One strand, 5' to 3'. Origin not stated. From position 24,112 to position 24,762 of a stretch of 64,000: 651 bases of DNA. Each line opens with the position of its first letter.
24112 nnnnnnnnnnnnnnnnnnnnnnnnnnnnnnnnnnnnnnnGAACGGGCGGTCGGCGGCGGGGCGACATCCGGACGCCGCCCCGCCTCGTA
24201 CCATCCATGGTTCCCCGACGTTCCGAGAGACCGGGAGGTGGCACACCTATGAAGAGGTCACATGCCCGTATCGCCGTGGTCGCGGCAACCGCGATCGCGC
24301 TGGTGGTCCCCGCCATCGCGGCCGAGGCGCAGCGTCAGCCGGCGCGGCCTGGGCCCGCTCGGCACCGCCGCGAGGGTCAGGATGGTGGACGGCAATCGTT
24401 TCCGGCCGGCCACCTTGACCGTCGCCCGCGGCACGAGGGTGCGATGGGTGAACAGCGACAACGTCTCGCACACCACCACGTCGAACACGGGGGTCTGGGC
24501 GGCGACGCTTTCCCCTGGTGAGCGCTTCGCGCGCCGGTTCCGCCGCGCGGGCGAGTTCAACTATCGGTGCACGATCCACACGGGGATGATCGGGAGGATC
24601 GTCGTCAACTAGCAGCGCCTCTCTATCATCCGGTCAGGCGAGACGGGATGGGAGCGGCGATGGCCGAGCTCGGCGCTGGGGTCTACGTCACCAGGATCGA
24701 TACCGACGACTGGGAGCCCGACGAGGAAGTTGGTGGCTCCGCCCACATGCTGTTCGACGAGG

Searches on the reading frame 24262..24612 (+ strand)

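Call 18: search_protein_families(library=pfam, proteins=[window:24262-24612:+], max_evalue=0.01)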
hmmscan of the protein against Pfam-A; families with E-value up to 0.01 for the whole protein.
window:24262-24612:+ (116 aa): 2 families
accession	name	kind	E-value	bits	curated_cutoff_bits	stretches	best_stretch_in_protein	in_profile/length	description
PF00127.26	Copper-bind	-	2.4e-07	31.5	21.2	1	46-116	13-99/99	Copper binding proteins, plastocyanin/azurin family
PF13473.12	Cupredoxin_1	-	6e-06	26.7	27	1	39-115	25-104/104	Cupredoxin-like domain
